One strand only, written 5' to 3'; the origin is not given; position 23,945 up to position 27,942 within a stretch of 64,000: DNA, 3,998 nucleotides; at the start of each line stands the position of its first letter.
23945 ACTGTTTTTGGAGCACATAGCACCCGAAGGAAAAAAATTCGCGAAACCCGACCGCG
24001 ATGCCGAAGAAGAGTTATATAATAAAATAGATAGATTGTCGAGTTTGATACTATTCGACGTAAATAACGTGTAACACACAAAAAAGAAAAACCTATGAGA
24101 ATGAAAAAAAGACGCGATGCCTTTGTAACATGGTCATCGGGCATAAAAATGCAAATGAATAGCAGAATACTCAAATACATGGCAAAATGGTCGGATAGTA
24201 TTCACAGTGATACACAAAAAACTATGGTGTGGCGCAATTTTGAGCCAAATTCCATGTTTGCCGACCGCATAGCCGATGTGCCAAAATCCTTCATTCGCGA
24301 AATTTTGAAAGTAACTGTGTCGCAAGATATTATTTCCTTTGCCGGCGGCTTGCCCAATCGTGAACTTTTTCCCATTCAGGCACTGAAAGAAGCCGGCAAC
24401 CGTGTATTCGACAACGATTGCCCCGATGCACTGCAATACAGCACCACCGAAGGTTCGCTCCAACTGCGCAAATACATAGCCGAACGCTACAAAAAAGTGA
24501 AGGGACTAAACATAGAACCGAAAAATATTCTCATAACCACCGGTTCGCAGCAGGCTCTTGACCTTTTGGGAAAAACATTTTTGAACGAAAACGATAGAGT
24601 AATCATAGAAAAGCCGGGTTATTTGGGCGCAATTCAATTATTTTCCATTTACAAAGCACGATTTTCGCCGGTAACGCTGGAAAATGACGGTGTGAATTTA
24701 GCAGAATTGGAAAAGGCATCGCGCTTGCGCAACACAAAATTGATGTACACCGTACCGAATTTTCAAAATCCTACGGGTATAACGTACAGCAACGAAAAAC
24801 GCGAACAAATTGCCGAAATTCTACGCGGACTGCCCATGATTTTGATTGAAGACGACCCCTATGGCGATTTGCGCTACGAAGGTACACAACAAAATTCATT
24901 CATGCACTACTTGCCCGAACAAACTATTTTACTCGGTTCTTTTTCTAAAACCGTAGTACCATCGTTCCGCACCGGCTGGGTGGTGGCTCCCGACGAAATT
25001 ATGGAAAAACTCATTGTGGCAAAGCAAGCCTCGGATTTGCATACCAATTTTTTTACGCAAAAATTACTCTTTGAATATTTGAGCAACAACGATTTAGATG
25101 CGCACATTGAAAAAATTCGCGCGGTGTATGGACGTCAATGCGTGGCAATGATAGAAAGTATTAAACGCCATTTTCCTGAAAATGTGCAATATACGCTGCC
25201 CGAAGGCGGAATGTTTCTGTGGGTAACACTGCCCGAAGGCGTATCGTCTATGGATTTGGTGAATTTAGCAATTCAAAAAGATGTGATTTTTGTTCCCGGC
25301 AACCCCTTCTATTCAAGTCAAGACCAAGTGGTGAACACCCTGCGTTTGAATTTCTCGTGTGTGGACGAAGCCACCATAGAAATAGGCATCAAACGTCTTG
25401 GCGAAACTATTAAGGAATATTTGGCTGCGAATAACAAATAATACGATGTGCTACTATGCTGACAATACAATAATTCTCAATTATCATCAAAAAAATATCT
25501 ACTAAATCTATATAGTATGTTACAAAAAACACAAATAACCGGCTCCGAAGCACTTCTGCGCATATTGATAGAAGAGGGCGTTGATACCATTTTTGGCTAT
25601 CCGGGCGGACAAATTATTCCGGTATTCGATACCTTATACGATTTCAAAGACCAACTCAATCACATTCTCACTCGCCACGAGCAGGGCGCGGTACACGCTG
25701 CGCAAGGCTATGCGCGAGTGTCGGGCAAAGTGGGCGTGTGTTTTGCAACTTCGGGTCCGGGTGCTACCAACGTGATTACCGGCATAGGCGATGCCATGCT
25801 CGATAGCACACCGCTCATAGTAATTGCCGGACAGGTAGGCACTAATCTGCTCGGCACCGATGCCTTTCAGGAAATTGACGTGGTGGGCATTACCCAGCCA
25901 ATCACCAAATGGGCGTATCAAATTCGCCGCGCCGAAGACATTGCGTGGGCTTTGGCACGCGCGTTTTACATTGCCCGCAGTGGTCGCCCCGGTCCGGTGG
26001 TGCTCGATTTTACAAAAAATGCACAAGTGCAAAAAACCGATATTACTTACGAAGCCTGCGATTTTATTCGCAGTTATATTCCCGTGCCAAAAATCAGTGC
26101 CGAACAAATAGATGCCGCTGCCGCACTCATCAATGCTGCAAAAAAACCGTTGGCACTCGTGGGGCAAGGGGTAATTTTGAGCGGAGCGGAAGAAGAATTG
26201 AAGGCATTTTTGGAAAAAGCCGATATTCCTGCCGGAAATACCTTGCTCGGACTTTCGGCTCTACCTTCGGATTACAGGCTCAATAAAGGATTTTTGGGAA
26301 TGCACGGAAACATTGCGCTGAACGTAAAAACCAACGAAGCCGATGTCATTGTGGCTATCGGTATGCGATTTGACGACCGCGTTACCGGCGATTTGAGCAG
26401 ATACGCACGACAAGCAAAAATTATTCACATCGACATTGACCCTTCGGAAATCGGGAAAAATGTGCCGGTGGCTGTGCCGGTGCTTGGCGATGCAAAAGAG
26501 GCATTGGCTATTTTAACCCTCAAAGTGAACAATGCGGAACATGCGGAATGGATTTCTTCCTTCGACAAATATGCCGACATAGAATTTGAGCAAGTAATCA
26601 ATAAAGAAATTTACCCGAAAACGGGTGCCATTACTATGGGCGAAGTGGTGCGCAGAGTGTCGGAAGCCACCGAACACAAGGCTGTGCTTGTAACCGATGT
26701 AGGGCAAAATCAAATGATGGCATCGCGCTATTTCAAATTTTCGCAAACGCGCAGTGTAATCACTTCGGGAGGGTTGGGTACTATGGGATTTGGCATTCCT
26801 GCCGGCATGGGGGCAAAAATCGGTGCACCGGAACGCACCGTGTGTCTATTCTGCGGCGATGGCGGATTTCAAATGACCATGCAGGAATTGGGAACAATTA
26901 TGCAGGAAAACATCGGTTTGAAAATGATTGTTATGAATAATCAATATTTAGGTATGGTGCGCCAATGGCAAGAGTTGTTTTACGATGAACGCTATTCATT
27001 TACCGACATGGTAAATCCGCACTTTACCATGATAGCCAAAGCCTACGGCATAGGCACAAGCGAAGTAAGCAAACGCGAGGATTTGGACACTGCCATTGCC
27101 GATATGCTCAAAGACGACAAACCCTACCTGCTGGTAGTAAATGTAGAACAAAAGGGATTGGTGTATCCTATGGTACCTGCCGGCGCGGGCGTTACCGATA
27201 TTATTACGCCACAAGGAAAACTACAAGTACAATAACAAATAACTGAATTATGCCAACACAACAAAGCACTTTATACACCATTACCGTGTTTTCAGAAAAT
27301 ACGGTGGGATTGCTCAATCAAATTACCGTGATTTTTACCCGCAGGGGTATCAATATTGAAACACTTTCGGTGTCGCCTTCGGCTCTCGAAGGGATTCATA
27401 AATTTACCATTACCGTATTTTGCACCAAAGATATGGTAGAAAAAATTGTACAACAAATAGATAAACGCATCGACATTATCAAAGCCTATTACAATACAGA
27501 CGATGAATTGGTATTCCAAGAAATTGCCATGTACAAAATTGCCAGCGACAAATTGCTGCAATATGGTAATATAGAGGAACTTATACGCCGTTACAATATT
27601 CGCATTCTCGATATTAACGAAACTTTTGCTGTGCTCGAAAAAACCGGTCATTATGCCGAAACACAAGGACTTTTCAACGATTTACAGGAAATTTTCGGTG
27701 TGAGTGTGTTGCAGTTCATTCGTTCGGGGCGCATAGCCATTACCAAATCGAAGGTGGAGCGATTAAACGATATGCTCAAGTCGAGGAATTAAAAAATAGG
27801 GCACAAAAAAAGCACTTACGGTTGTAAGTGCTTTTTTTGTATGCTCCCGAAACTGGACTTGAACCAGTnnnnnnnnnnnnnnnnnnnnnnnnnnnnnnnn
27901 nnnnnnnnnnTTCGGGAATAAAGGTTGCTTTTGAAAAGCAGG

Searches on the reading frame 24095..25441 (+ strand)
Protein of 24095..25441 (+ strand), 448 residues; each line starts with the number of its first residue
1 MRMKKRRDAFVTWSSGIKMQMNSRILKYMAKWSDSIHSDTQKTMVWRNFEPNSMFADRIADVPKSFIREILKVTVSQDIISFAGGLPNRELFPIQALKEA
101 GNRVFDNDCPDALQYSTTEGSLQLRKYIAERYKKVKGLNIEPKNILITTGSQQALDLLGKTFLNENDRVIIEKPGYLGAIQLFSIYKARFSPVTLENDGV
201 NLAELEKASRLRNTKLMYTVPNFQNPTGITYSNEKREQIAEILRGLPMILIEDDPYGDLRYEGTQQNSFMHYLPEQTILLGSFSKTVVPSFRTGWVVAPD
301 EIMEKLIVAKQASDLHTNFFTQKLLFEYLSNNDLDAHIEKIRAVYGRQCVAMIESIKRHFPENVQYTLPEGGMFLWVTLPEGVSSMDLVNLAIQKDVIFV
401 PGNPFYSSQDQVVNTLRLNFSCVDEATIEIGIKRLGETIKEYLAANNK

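Call 7: search_protein_families(library=pfam, proteins=[window:24095-25441:+])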
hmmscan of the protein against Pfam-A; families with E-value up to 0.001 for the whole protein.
window:24095-25441:+ (448 aa): 2 families
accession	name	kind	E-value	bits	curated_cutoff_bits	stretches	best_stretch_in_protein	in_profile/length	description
PF00155.27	Aminotran_1_2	-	1.9e-34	119.8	19.7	1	91-435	17-361/361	Aminotransferase class I and II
PF12897.13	Asp_aminotransf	-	1.3e-08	34.6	27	1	165-422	123-392/421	Aspartate amino-transferase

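Call 44: search_protein_families(library=ncbifam, proteins=[window:24095-25441:+], max_evalue=0.01)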
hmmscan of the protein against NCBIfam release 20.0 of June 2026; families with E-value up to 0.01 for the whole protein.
window:24095-25441:+ (448 aa): 67 families (the best 25 are shown)
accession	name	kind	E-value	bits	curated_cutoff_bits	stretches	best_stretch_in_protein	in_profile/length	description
NF052282.1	PLP_TF_PdxR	equivalog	1.2e-73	248.7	320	1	76-435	91-447/448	MocR-like pyridoxine biosynthesis transcription factor PdxR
NF052290.2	MocR_like_YczR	exception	5.6e-62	209.9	487.4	1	118-436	140-455/458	MocR-like transcription factor YczR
NF052281.1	rhizopine_MocR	equivalog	5.1e-53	180.4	650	1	64-437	109-477/479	rhizopine catabolism transcriptional regulator MocR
NF041364.1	GntC_guanitoxin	equivalog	2.2e-47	161.7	415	1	109-436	27-354/356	guanitoxin biosynthesis PLP-dependent (S)-gamma-hydroxy-L-arginine cyclodehydratase GntC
TIGR04461.1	endura_MppQ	equivalog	5e-45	154.2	540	1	78-437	13-378/392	enduracididine biosynthesis enzyme MppQ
NF052286.1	ecto_TF_EhuR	exception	1.4e-43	149.1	480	1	97-442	113-452/458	MocR-like ectoine utilization transcription factor EhuR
NF006229.0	PRK08361.1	equivalog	1.1e-35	123.4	624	1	54-429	9-379/391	aspartate aminotransferase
NF052285.1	GABA_TF_GabR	exception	2.6e-35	122.1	600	1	74-438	89-455/456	MocR-like transcriptional regulator GabR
NF005817.0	PRK07683.1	equivalog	2.4e-33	115.4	575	1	54-440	4-382/387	aminotransferase A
NF005744.0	PRK07568.1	subfamily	5e-32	111.2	389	1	110-444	57-395/398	pyridoxal phosphate-dependent aminotransferase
NF005305.0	PRK06836.1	equivalog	9.1e-32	110.7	376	1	78-442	35-394/396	pyridoxal phosphate-dependent aminotransferase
NF005588.0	PRK07309.1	equivalog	2.4e-31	109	576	1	58-441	10-388/391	pyridoxal phosphate-dependent aminotransferase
TIGR03540.1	DapC_direct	equivalog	7.1e-31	107.5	593.25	1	55-411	2-360/383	LL-diaminopimelate aminotransferase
NF005732.0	PRK07550.1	equivalog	3.9e-30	105.2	366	1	110-436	61-385/389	aminotransferase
NF006756.0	PRK09276.1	subfamily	6.2e-30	104.4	507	1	55-435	4-382/387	LL-diaminopimelate aminotransferase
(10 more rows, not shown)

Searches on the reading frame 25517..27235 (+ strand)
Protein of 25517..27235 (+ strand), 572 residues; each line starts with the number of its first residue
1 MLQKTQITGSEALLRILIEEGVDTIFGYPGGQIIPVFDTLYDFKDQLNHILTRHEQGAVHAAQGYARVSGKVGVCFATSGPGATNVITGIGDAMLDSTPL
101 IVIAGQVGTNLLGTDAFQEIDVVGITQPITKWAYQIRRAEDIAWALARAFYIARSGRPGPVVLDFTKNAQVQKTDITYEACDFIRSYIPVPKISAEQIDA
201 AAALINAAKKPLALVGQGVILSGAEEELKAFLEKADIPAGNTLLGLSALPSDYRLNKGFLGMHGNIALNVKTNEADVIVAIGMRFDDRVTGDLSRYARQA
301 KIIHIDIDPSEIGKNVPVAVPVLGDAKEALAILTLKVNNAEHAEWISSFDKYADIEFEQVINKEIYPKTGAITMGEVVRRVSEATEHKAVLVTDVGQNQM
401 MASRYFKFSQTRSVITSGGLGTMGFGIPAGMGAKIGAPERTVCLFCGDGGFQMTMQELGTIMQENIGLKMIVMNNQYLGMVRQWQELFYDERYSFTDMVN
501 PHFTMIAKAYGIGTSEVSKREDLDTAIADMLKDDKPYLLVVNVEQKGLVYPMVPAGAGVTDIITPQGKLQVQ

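Call 7: search_protein_families(library=pfam, proteins=[window:25517-27235:+])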
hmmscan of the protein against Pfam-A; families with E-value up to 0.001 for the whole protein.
window:25517-27235:+ (572 aa): 3 families
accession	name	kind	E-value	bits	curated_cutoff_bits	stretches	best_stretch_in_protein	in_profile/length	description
PF02775.26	TPP_enzyme_C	-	1.6e-50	171.3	21.9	1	394-541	1-151/151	Thiamine pyrophosphate enzyme, C-terminal TPP binding domain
PF00205.28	TPP_enzyme_M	-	7.8e-44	149.2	30.4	1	198-331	1-135/137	Thiamine pyrophosphate enzyme, central domain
PF02776.23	TPP_enzyme_N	-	7.8e-42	142.3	26.8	1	8-124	2-118/119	Thiamine pyrophosphate enzyme, N-terminal TPP binding domain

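Call 44: search_protein_families(library=ncbifam, proteins=[window:25517-27235:+], max_evalue=0.01)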
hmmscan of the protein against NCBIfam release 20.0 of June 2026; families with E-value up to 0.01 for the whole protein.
window:25517-27235:+ (572 aa): 56 families (the best 25 are shown)
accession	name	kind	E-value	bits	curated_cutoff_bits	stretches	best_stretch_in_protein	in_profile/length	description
TIGR00118.1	acolac_lg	equivalog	5.2e-209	695.3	538.35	1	8-564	2-555/557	biosynthetic-type acetolactate synthase large subunit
NF004710.0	PRK06048.1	equivalog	1.1e-192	641.5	976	1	5-563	6-557/561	acetolactate synthase large subunit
NF004919.0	PRK06276.1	equivalog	2e-186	620.8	866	1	8-566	2-560/582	acetolactate synthase large subunit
NF006524.0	PRK08978.1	equivalog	2.2e-184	613.8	738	1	8-563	2-544/548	acetolactate synthase 2 catalytic subunit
NF005860.0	PRK07789.1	equivalog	4.2e-184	613.3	881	1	3-564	30-599/615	acetolactate synthase large subunit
NF005824.0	PRK07710.1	equivalog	2e-182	607.5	976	1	4-562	14-567/573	acetolactate synthase large subunit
NF005651.0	PRK07418.1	subfamily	1.2e-180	601.7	942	1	3-563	15-579/617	acetolactate synthase large subunit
NF005228.0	PRK06725.1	equivalog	7.1e-179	595.7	991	1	2-563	11-565/571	acetolactate synthase large subunit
NF006319.0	PRK08527.1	equivalog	9.5e-178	592.1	905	1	6-566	3-561/565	acetolactate synthase large subunit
NF005584.0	PRK07282.1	equivalog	1.5e-176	588.3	970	1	6-562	9-559/566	acetolactate synthase large subunit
NF006581.0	PRK09107.1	equivalog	7.8e-168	559.4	974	1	4-566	8-576/595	acetolactate synthase 3 large subunit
NF006016.1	PRK08155.1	equivalog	7.9e-164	546.1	870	1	6-563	2-552/554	acetolactate synthase large subunit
NF005409.0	PRK06965.1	equivalog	1.5e-162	542.1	1035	1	3-563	17-581/587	acetolactate synthase 3 catalytic subunit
NF005058.0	PRK06466.1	equivalog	3.2e-161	537.7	951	1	7-562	4-566/574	acetolactate synthase 3 large subunit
NF006525.0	PRK08979.1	equivalog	1.6e-157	525.4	1084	1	6-561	3-563/572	acetolactate synthase 3 large subunit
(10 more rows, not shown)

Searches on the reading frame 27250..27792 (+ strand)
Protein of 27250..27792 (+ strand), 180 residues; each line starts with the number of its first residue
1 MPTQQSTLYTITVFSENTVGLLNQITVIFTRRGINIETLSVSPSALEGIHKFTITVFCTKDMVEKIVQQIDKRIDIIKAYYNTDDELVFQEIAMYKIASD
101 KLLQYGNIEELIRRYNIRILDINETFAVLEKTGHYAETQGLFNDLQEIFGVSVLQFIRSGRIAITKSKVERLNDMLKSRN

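Call 7: search_protein_families(library=pfam, proteins=[window:27250-27792:+])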
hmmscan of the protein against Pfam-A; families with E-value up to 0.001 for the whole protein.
window:27250-27792:+ (180 aa): 5 families
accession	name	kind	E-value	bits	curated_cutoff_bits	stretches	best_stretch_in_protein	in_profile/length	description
PF10369.15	ALS_ss_C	-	1.3e-14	54.4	23.2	1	90-166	1-73/74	Small subunit of acetolactate synthase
PF22629.2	ACT_AHAS_ss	-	1.6e-12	47.9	27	1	12-78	2-67/67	AHAS small subunit-like ACT domain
PF01842.31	ACT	-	9.6e-11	41.7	27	1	9-73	1-64/66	ACT domain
PF13710.12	ACT_5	-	4.1e-05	23.7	27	1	18-78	2-61/62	ACT domain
PF13291.12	ACT_4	-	0.0002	22.4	27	1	9-76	7-75/80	ACT domain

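Call 44: search_protein_families(library=ncbifam, proteins=[window:27250-27792:+], max_evalue=0.01)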
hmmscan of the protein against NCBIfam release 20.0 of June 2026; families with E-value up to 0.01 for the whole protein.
window:27250-27792:+ (180 aa): 5 families
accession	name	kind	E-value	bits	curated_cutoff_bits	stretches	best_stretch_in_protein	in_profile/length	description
NF008864.0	PRK11895.1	equivalog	6.1e-25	87.8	119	1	10-168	5-159/164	acetolactate synthase small subunit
TIGR00119.1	acolac_sm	equivalog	1.1e-22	80.6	56.9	1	10-166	4-156/158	acetolactate synthase small subunit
NF010078.0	PRK13562.1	equivalog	1.5e-07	31.3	96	1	16-78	10-73/84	ACT domain-containing protein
NF006036.0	PRK08178.1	equivalog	8.4e-07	28.9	128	1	8-94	14-99/102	acetolactate synthase small subunit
NF005233.0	PRK06737.1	equivalog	9.7e-07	28.8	102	1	11-78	5-72/76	ACT domain-containing protein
